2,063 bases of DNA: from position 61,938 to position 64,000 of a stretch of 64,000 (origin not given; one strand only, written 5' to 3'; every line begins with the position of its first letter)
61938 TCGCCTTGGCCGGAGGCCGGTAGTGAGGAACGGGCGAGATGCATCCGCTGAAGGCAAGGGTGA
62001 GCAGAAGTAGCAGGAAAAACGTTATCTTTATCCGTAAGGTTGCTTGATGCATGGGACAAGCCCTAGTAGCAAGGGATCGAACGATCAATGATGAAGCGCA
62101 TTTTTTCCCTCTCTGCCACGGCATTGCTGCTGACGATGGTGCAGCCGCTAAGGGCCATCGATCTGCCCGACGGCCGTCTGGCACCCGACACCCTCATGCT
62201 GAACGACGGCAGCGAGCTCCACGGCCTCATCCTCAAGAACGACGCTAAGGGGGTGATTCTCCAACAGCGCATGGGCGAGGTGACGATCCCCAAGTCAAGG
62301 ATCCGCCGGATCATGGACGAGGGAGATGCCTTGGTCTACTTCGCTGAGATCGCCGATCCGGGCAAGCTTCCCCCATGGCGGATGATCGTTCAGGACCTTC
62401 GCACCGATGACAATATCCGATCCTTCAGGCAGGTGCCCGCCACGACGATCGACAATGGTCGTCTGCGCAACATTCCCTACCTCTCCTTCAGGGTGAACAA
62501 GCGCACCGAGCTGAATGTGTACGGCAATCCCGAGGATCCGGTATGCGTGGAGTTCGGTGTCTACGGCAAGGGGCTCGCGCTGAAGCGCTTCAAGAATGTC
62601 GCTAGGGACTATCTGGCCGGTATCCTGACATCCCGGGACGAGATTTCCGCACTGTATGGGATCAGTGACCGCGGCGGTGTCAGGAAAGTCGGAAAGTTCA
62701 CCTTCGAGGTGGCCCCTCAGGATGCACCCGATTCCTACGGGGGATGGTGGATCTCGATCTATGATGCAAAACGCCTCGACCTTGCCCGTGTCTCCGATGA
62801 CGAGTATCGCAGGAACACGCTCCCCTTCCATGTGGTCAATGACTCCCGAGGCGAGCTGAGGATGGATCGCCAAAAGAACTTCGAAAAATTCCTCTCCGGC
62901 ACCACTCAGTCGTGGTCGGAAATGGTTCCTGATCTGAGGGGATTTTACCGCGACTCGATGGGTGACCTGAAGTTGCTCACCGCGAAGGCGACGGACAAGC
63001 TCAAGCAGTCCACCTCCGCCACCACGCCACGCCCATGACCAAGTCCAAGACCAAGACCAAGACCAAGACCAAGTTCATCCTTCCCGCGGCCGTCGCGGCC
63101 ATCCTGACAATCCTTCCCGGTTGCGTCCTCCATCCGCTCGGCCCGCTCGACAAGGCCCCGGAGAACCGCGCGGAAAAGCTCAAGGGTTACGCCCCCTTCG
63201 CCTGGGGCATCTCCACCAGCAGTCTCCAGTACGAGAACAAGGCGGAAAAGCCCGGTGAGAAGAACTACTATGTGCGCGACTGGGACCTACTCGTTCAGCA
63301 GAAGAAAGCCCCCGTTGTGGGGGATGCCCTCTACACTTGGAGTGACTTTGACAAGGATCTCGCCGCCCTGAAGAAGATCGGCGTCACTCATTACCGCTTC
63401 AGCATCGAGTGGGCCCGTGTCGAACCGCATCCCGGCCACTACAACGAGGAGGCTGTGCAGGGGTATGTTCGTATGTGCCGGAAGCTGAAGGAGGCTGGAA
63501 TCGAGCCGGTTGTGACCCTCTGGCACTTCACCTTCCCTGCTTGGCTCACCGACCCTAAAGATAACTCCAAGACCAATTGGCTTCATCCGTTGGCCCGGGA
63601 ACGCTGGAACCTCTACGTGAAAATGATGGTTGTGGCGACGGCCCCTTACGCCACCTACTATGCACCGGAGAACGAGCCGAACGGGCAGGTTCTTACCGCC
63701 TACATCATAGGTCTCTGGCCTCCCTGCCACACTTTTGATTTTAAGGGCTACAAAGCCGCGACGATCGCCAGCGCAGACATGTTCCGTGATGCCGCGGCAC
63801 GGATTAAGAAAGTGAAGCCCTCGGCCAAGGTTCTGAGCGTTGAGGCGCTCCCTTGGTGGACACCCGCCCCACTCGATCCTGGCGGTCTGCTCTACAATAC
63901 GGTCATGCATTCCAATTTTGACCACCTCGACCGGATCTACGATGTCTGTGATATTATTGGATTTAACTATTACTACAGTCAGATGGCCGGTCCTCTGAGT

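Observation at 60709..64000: Two paralogous exported GH1 lipoproteins flanking a secreted unknown protein on a GC-richer segment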

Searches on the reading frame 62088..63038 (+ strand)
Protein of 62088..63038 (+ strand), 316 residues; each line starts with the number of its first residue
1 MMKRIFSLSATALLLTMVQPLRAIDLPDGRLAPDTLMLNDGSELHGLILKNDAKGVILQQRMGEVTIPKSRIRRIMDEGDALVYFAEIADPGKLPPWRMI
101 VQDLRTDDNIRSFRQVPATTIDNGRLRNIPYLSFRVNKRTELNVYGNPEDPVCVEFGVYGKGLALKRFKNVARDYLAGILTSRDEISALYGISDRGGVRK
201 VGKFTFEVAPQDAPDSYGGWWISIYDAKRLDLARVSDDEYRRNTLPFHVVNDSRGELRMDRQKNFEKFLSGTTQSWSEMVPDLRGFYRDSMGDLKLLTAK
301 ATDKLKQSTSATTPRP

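Call 3: search_protein_families(library=pfam, proteins=[window:62088-63038:+], max_evalue=0.01)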
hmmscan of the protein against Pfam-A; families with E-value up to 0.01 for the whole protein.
window:62088-63038:+ (316 aa): 0 families

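Call 9: search_protein_families(library=ncbifam, proteins=[window:62088-63038:+], max_evalue=0.01)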
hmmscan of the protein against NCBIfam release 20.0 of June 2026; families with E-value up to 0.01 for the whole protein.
window:62088-63038:+ (316 aa): 3 families
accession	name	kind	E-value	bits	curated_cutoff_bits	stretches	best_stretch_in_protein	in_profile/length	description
NF047433.1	Lepto_7_Nterm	domain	0.00025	20.7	43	1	31-75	13-58/63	LA_0442/LA_0875 N-terminal domain-containing protein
NF041881.1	PTPDL_fam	equivalog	0.0004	19.6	200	1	32-89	11-73/339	PTPDL family protein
NF047432.1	LA_3334_fam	equivalog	0.00048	19.8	200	1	35-74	61-100/280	LA_3334 family protein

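Call 11: search_solved_structures(query=window:62088-63038:+, max_evalue=10)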
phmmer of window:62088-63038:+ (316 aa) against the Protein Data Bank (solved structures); distinct sequences matched with E-value up to 10: 0.

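Call 12: find_homologous_proteins(query=window:62088-63038:+, max_evalue=0.001)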
Query window:62088-63038:+ (316 aa): 264 proteins with E <= 0.001 among 2489 candidates; the best 120 are listed.
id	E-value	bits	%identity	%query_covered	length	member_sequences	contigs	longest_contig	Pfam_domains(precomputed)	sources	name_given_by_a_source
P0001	1.3e-193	660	93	100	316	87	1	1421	-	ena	-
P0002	2.6e-188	643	90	100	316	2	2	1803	-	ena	-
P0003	7.8e-188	641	90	100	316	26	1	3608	-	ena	-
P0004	2.2e-187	640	90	100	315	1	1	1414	-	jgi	jgi:hypothetical protein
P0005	4.8e-181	619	88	99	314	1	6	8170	-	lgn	-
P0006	4.2e-126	438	66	94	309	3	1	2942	-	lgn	-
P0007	1.0e-125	437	63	97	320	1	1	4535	-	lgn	-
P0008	5.4e-125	435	65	91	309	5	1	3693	-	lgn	-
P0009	1.0e-124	434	65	93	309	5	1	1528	-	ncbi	-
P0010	1.8e-123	430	60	100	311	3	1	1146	-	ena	-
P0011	7.1e-123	428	64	96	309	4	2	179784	-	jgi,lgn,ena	-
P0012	2.4e-121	423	60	99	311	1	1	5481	-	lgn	-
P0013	2.6e-121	423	61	97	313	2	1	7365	-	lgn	-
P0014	2.9e-121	422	63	91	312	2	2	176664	-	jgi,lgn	jgi:hypothetical protein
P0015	3.3e-121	422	64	91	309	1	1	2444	-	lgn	-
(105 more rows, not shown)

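Call 30: predict_structure(alignment_id=A1)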
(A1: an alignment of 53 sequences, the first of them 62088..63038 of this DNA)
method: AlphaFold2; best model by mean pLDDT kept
length: 316 residues; sequences in the alignment: 53
mean_pLDDT: 71.0   pTM: 0.65
mean pLDDT of the five models: 71.0, 70.0, 68.7, 68.6, 66.8
residues with pLDDT >= 90: 88; 70-90: 101; 50-70: 40; < 50: 87
segments of 3 or more residues with pLDDT < 50: 1-33, 61-63, 79-88, 276-316
pLDDT, mean of each block of 10 residues (from residue 1): 41 38 30 64 65 67 66 63 40 76 65 85 92 88 88 94 85 83 86 94 95 88 96 93 93 88 83 51 41 43 41 36
secondary structure, 60 per line:
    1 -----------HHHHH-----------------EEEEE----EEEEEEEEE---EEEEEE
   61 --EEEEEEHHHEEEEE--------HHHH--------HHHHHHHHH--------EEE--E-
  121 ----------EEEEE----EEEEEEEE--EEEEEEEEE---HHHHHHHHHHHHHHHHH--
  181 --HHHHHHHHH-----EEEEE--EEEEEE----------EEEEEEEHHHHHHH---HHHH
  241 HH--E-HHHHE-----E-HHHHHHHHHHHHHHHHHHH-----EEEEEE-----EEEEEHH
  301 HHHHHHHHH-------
elements in order: H12-16 E34-38 E43-51 E55-60 E63-68 E72-76 H85-88 H97-105 E114-116 E131-135 E140-147 E150-158 H162-178 H183-191 E197-201 E204-209 E220-226 H227-233 H237-242 H247-250 H259-277 E283-288 E294-298 H299-309

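Call 33: search_protein_representatives(alignment_id=A1)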
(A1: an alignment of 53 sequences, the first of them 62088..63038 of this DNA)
Query: 53 sequences, 309 profile positions. Proteins with E-value up to 0.001 (for the whole library): 436; up to 1e-10: 336; up to 1e-30: 133. The best 150 are listed.
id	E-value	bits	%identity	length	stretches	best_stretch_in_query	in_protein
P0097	4.5e-145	498.9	-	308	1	1-301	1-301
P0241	1.6e-96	339.5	-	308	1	1-301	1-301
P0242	2.8e-85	302.6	-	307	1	27-299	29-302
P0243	2.6e-81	289.5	-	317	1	9-295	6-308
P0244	1.3e-80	287.2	-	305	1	23-295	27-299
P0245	3.6e-80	285.7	-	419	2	10-257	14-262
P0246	8.5e-80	284.5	-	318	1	19-296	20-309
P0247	5.8e-75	268.6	-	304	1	16-301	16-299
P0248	3.2e-71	256.4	-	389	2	10-257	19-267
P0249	6.5e-70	252.1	-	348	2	8-254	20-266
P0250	9.4e-68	245.0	-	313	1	1-304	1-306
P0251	1.2e-66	241.3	-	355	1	27-254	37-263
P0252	2.8e-66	240.1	-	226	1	83-301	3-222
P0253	6.7e-64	232.3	-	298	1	64-296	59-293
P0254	3.6e-61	223.4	-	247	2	36-256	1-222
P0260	4.2e-47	177.1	-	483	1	22-242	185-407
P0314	6.8e-35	137.0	-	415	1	31-250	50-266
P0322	1.8e-34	135.7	-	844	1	89-251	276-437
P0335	2.1e-33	132.1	-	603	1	111-256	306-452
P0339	4.3e-33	131.1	-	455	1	29-244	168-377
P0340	4.4e-33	131.1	-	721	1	27-246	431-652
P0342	7.2e-33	130.4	-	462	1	40-251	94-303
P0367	6.4e-31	124.0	-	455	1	111-240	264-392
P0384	4.4e-30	121.2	-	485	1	91-249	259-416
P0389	9.2e-30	120.2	-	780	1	89-240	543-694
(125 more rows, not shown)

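Call 34: fold_search(model_id=the predicted structure, library=pdb)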
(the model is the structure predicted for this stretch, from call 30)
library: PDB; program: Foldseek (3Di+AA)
matches with E <= 10: 954; with E <= 0.001: 0
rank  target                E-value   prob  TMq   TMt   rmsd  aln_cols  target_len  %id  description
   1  5bnd_A                5.4e-03  0.63  0.16  0.25  17.3       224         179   11  Crystal structure of the C-terminal domain of TagH (released 2016-07-06)
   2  6gwk_Q                1.3e-02  1.00  0.14  0.69   1.1        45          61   29  The crystal structure of Hfq from Caulobacter crescentus (released 2019-05-22)
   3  6gwk_K                1.4e-02  1.00  0.14  0.70   1.0        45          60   29  The crystal structure of Hfq from Caulobacter crescentus (released 2019-05-22)
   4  6gwk_F                1.8e-02  1.00  0.14  0.61   1.5        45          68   29  The crystal structure of Hfq from Caulobacter crescentus (released 2019-05-22)
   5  6gwk_R                1.9e-02  1.00  0.14  0.59   1.5        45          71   29  The crystal structure of Hfq from Caulobacter crescentus (released 2019-05-22)
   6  6gwk_C                2.0e-02  1.00  0.14  0.60   1.5        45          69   29  The crystal structure of Hfq from Caulobacter crescentus (released 2019-05-22)
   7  6gwk_M                2.1e-02  1.00  0.14  0.63   1.5        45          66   29  The crystal structure of Hfq from Caulobacter crescentus (released 2019-05-22)
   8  6gwk_E                2.1e-02  1.00  0.14  0.62   1.5        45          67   29  The crystal structure of Hfq from Caulobacter crescentus (released 2019-05-22)
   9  6gwk_B                2.5e-02  1.00  0.14  0.54   1.5        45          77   29  The crystal structure of Hfq from Caulobacter crescentus (released 2019-05-22)
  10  6gwk_S                2.7e-02  1.00  0.14  0.66   1.1        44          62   30  The crystal structure of Hfq from Caulobacter crescentus (released 2019-05-22)
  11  6gwk_X                2.7e-02  1.00  0.14  0.62   1.6        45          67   29  The crystal structure of Hfq from Caulobacter crescentus (released 2019-05-22)
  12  6gwk_A                2.8e-02  1.00  0.14  0.66   1.5        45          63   29  The crystal structure of Hfq from Caulobacter crescentus (released 2019-05-22)
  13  4h0a_B                3.0e-02  0.66  0.20  0.20  10.6       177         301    9  Crystal structure of a cysteine-rich secretory protein (SAV1118) from Staphylococcus aureus subsp. aureus Mu50 at 1.90 (released 2012-09-26)
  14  6gwk_L                3.2e-02  1.00  0.14  0.60   1.5        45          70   29  The crystal structure of Hfq from Caulobacter crescentus (released 2019-05-22)
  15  4h0a_A                3.2e-02  0.66  0.20  0.21  10.6       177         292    9  Crystal structure of a cysteine-rich secretory protein (SAV1118) from Staphylococcus aureus subsp. aureus Mu50 at 1.90 (released 2012-09-26)
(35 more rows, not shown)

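Call 35: search_protein_families(library=pfam, proteins=[P0322, P0335, P0340, P0389, P0260, P0339, P0342, P0367, P0384, P0314], max_evalue=0.01)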
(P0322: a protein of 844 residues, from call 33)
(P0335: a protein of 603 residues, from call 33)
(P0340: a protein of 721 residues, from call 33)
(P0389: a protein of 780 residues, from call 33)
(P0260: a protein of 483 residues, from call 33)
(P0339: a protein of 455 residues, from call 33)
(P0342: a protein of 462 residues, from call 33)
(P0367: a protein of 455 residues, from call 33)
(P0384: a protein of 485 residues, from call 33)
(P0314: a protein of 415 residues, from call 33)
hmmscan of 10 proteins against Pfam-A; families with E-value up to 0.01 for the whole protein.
P0322 (844 aa): 8 families
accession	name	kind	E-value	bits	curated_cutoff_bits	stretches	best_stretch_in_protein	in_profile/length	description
PF02518.31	HATPase_c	-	1e-25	90.8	26.4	1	731-839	1-109/111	Histidine kinase-, DNA gyrase B-, and HSP90-like ATPase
PF13426.13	PAS_9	-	1.3e-20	74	27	2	165-248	2-82/103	PAS domain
PF08447.18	PAS_3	-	1.2e-16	61.1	25.6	2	513-576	27-87/89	PAS fold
PF08448.16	PAS_4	-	4.1e-15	56.4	23.1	2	160-246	1-84/110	PAS fold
PF00989.32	PAS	-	4.8e-15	56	22.6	2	159-245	6-91/113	PAS fold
PF00512.31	HisKA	-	1.1e-12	48.2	26.9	1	623-688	2-64/66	His Kinase A (phospho-acceptor) domain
PF13188.13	PAS_8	-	8.1e-12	45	21.8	2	156-197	3-40/65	PAS domain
PF14501.12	HATPase_c_5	-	0.0019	18.5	22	1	734-827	4-92/102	GHKL domain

P0335 (603 aa): 3 families
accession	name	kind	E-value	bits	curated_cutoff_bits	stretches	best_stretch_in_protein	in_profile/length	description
PF13717.11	Zn_ribbon_4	-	0.0042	17.4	30.3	1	6-32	4-33/36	zinc-ribbon domain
PF03119.21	DNA_ligase_ZBD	-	0.0077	16.5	25.8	0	26-43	1-17/27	NAD-dependent DNA ligase C4 zinc finger domain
PF21344.3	Zn_ribbon_LysW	-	0.0087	16.1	27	0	6-32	2-29/46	Alpha-aminoadipate carrier protein LysW-like, globular domain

P0340 (721 aa): 0 families

P0389 (780 aa): 1 family
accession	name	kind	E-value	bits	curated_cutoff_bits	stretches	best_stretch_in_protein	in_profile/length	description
PF14020.11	DUF4236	-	1.7e-13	51.3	27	1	3-53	1-55/55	Protein of unknown function (DUF4236)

P0260 (483 aa): 0 families

P0339 (455 aa): 0 families

P0342 (462 aa): 0 families

P0367 (455 aa): 0 families

P0384 (485 aa): 3 families
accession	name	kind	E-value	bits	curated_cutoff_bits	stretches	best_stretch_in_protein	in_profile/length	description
PF05008.21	V-SNARE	-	1.4e-05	25.9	25.9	0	85-138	34-86/92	Vesicle transport v-SNARE protein N-terminus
PF23363.1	DUF7089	-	0.0085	16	27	0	63-112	145-194/258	Family of unknown function (DUF7089)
PF23030.1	SCAF11-like_C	-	0.0099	16.8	27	0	168-219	34-82/95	SCAF11-like, C-terminal domain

P0314 (415 aa): 0 families

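Call 37: find_related_loci(query=A2, collection=genome_contigs, flank=5000)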
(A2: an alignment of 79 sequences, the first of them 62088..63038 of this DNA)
Query A2 (316 aa) in genome_contigs; peptide patterns used: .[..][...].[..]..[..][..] (x = any residue, [..] = any of these).
149 stretches matched a pattern; 134 encode a relative of the query (tblastn E <= 1e-3); the best 80 are kept; 80 distinct loci.
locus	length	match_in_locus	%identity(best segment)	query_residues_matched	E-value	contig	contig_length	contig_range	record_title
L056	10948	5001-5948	98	1-316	0e+0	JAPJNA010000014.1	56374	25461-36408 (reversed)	MAG: Chthoniobacterales bacterium isolate MAG15 k99_489498, whole genome shotgun sequence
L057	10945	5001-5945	94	1-315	0e+0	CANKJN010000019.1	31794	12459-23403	MAG: Spartobacteria bacterium isolate RH-27jun17-232 genome assembly, contig: RH-27jun17-C3470, whole genome shotgun seq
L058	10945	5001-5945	93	1-315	0e+0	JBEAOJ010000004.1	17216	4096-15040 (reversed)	MAG: Verrucomicrobiota bacterium isolate mcdi_2019_sw_WHONDRS-S19S_0017_B_bin.6 scaffold_109031, whole genome shotgun se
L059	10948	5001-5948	92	1-316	0e+0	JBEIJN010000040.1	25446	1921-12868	MAG: Verrucomicrobiia bacterium isolate Sample-103-S77-bin-13 Sample_103_S77-bin_13-k141_2777401, whole genome shotgun s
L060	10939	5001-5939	93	1-313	0e+0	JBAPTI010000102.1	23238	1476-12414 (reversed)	MAG: Chthoniobacterales bacterium isolate MFD02790_ilm_asm_bin2 k127_10885, whole genome shotgun sequence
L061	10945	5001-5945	90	1-315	0e+0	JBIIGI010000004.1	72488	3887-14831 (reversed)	MAG: Chthoniobacterales bacterium isolate ME2001-07-16D8pf_3300042503_group1_bin107 Rohwer_bin2614_scaffold_92_c1, whole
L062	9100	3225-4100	62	25-316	8e-121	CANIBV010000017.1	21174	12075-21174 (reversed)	MAG: Spartobacteria bacterium isolate RE-9nov16-401 genome assembly, contig: RE-9nov16-C4909, whole genome shotgun seque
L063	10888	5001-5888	58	1-300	1e-110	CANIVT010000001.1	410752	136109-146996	MAG: Spartobacteria bacterium isolate RH-18aug17-143 genome assembly, contig: RH-18aug17-C5, whole genome shotgun sequen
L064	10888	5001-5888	44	2-297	3e-88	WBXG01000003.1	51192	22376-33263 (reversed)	MAG: Verrucomicrobia bacterium isolate Xiphi-554 Ga0133913_10001813, whole genome shotgun sequence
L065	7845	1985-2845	47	6-298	2e-86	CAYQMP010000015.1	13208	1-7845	MAG TPA_asm: uncultured Chthoniobacter sp. isolate binchicken_co176_18 genome assembly, contig: NODE_3154_length_13208_c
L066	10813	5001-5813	50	28-298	4e-86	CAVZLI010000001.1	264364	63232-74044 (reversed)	MAG: uncultured Verrucomicrobiae bacterium isolate MFD03804.bin.2.131 genome assembly, contig: contig_17013, whole genom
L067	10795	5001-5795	51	33-297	4e-85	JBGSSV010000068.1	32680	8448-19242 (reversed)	MAG: Chthoniobacterales bacterium isolate JTS-AC390 k141_2345862, whole genome shotgun sequence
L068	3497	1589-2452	45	15-301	6e-82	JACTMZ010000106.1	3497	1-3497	MAG: Verrucomicrobia bacterium isolate BJ18 scaffold_26246, whole genome shotgun sequence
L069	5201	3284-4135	45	20-303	1e-80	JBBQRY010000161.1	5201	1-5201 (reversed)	MAG: Chthoniobacterales bacterium isolate Co_metawrap_1717 Cmw_1717_k141_5765831_length_5201_cov_7.9945, whole genome sh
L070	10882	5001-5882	45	1-298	1e-78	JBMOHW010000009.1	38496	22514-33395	MAG: Terrimicrobiaceae bacterium isolate Deming_bin.375 contig2000, whole genome shotgun sequence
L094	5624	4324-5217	43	1-298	6e-73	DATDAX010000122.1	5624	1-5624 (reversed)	MAG TPA_asm: Terrimicrobiaceae bacterium isolate SMAG_U107 k141_2319434, whole genome shotgun sequence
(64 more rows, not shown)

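Call 54: predict_structure(alignment_id=A2)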
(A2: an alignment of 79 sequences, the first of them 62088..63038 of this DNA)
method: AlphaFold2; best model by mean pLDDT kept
length: 316 residues; sequences in the alignment: 79
mean_pLDDT: 82.1   pTM: 0.75
mean pLDDT of the five models: 82.1, 80.4, 80.4, 79.9, 79.3
residues with pLDDT >= 90: 178; 70-90: 56; 50-70: 48; < 50: 34
segments of 3 or more residues with pLDDT < 50: 267-280, 301-315
pLDDT, mean of each block of 10 residues (from residue 1): 57 60 54 88 90 90 87 86 63 92 89 90 95 94 96 97 94 96 97 98 98 94 98 95 91 86 53 41 75 76 44 47
secondary structure, 60 per line:
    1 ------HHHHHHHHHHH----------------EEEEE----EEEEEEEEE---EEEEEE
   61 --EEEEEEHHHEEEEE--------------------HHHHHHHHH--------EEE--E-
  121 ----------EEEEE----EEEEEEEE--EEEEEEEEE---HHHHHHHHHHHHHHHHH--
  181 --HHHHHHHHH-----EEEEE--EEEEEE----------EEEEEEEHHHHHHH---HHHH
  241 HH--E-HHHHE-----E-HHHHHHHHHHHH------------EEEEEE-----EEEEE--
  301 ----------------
elements in order: H7-17 E34-38 E43-51 E55-60 E63-68 E72-76 H97-105 E114-116 E131-135 E140-147 E150-158 H162-178 H183-191 E197-201 E204-209 E220-226 H227-233 H237-242 H247-250 H259-270 E283-288 E294-298

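Call 57: fold_search(model_id=the predicted structure, library=pdb)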
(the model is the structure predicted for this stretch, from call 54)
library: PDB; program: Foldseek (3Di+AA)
matches with E <= 10: 903; with E <= 0.001: 0
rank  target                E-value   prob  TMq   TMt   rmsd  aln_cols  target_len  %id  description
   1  6gwk_E                5.5e-03  1.00  0.14  0.61   1.5        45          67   29  The crystal structure of Hfq from Caulobacter crescentus (released 2019-05-22)
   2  6gwk_S                7.8e-03  1.00  0.14  0.65   1.6        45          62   29  The crystal structure of Hfq from Caulobacter crescentus (released 2019-05-22)
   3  6gwk_H                8.2e-03  1.00  0.14  0.54   1.6        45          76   29  The crystal structure of Hfq from Caulobacter crescentus (released 2019-05-22)
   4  6gwk_F                9.3e-03  1.00  0.14  0.59   1.6        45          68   29  The crystal structure of Hfq from Caulobacter crescentus (released 2019-05-22)
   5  6gwk_Q                1.0e-02  1.00  0.14  0.67   1.3        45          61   29  The crystal structure of Hfq from Caulobacter crescentus (released 2019-05-22)
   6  6gwk_K                1.1e-02  1.00  0.14  0.68   1.2        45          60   29  The crystal structure of Hfq from Caulobacter crescentus (released 2019-05-22)
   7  3qsu_E                1.1e-02  1.00  0.14  0.67   1.3        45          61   22  Structure of Staphylococcus aureus Hfq in complex with A7 RNA (released 2012-09-12)
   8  6gwk_G                1.1e-02  1.00  0.14  0.63   1.6        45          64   29  The crystal structure of Hfq from Caulobacter crescentus (released 2019-05-22)
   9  6gwk_R                1.2e-02  1.00  0.14  0.58   1.5        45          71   29  The crystal structure of Hfq from Caulobacter crescentus (released 2019-05-22)
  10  6gwk_A                1.4e-02  1.00  0.14  0.64   1.6        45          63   29  The crystal structure of Hfq from Caulobacter crescentus (released 2019-05-22)
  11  3hsb_A                1.5e-02  1.00  0.14  0.63   1.7        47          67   23  Crystal structure of YmaH (Hfq) from Bacillus subtilis in complex with an RNA aptamer (released 2010-06-23)
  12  6gwk_X                1.5e-02  1.00  0.14  0.60   1.6        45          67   29  The crystal structure of Hfq from Caulobacter crescentus (released 2019-05-22)
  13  4nl3_B                1.5e-02  1.00  0.14  0.59   1.7        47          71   21  Crystal Structure of Listeria monocytogenes Hfq in complex with U6 RNA (released 2014-09-10)
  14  6gwk_C                1.7e-02  1.00  0.14  0.59   1.5        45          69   29  The crystal structure of Hfq from Caulobacter crescentus (released 2019-05-22)
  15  6gwk_L                1.7e-02  1.00  0.14  0.59   1.5        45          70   29  The crystal structure of Hfq from Caulobacter crescentus (released 2019-05-22)
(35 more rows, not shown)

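Call 62: search_protein_families(library=pfam, alignment_id=A2, max_evalue=0.1)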
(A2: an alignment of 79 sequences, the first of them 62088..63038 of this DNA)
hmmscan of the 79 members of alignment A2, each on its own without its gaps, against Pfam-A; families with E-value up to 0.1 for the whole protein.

A. member 1, window:62088-63038:+ (316 aa): 0 families

B. families by the number of members that match (of 79 scanned): 20 families
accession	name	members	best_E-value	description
PF07680.16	DoxA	4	0.0022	TQO small subunit DoxA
PF09953.15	DUF2187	2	0.0025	Uncharacterized protein conserved in bacteria (DUF2187)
PF06742.16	DUF1214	1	0.0025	Protein of unknown function (DUF1214)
PF08194.17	DIM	1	0.0043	DIM protein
PF06358.17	BNYVV_TGB3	1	0.011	Beet necrotic yellow vein virus, movement protein TGB3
PF24627.1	PUMA_CC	1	0.026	PUMA coiled-coil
PF17357.7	FIT1_2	1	0.027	Facilitor Of iron transport 1 and 2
PF20187.3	DUF6550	1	0.029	Family of unknown function (DUF6550)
PF00575.29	S1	1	0.03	S1 RNA binding domain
PF24313.1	Paratox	1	0.035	Paratox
PF02699.20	YajC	1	0.047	Preprotein translocase subunit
PF03293.19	Pox_RNA_pol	1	0.051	Poxvirus DNA-directed RNA polymerase, 18 kD subunit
PF12791.13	RsgI_N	1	0.056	Anti-sigma factor N-terminus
PF14488.12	DUF4434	1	0.056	Domain of unknown function (DUF4434)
PF03004.19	Transposase_24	1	0.06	Plant transposase (Ptta/En/Spm family)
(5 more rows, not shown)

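Call 66: fold_search(model_id=the predicted structure, library=viral)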
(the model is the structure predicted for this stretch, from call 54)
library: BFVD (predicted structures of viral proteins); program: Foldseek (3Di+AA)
matches with E <= 10: 893; with E <= 0.001: 1
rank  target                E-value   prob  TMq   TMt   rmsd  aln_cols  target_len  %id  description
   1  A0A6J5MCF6            4.1e-04  0.99  0.21  0.36   8.1       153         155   12  Uncharacterized protein [uncultured Caudovirales phage]
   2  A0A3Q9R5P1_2          1.9e-03  0.20  0.12  0.06  24.0       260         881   12  (no name in the UniProt tables at hand)
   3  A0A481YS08            2.1e-03  0.28  0.13  0.11  23.0       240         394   17  SprT-like family protein [Marseillevirus LCMAC101]
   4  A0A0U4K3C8            3.0e-03  1.00  0.14  0.23  10.9        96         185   20  (no name in the UniProt tables at hand)
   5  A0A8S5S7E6            6.8e-03  0.57  0.19  0.23  13.7       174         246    9  Zinc-ribbon domain protein [Myoviridae sp. ctnzH2]
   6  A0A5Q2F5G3            7.7e-03  0.66  0.19  0.28  10.2       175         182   11  Lipoprotein [Erwinia phage Midgardsormr38]
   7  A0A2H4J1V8            8.6e-03  0.66  0.23  0.24  17.2       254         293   11  Uncharacterized protein [uncultured Caudovirales phage]
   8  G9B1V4                9.7e-03  0.60  0.14  0.26  19.1       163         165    9  Gp203 [Bacillus phage W.Ph.]
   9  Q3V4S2                1.4e-02  1.00  0.14  0.47  12.1        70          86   16  Uncharacterized protein ORF86 [Acidianus two-tailed virus]
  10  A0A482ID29            1.5e-02  1.00  0.14  0.39   3.7        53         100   21  Uncharacterized protein [Stenotrophomonas phage YB07]
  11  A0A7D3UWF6            1.5e-02  0.75  0.13  0.13  13.3       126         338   10  SprT-like protein [Fadolivirus FV1/VV64]
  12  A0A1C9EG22            1.6e-02  1.00  0.14  0.38  14.4        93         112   14  (no name in the UniProt tables at hand)
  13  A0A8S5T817            1.6e-02  0.69  0.22  0.33  13.3       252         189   10  Uncharacterized protein [Siphoviridae sp. ctmwf23]
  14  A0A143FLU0            1.6e-02  0.35  0.14  0.12  18.2       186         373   10  (no name in the UniProt tables at hand)
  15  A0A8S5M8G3            1.7e-02  1.00  0.14  0.52   2.8        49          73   20  RNA-binding protein [Siphoviridae sp. ctg5k4]
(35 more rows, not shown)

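Call 83: search_protein_families(library=pfam, proteins=[L094:1713-2969:+], max_evalue=0.001)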
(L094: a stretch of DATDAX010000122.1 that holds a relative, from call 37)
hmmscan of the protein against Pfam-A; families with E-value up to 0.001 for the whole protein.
L094:1713-2969:+ (418 aa): 1 family
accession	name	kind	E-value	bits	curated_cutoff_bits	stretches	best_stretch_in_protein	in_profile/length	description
PF04055.27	Radical_SAM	-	0.00013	22.6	29.5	1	31-196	3-164/166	Radical SAM superfamily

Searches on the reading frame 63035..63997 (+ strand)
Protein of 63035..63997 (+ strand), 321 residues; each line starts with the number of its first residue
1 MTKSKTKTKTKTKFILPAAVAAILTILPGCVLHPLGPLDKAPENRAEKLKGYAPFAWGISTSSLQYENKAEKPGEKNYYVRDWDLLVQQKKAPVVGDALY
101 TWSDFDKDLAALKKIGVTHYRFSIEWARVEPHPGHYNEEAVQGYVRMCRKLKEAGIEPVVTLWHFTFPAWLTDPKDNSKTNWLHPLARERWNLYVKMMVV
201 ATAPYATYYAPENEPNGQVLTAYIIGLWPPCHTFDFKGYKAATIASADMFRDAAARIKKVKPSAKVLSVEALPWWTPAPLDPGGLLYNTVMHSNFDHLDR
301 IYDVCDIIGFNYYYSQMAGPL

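Call 3: search_protein_families(library=pfam, proteins=[window:63035-63997:+], max_evalue=0.01)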
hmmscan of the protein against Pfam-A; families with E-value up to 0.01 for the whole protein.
window:63035-63997:+ (321 aa): 2 families
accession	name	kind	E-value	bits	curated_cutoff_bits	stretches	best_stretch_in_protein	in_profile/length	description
PF00232.24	Glyco_hydro_1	-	1.3e-25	90.2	22.6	1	55-267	9-217/453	Glycosyl hydrolase family 1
PF02449.21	Glyco_hydro_42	-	0.0034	17.2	21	1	105-173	12-78/376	Beta-galactosidase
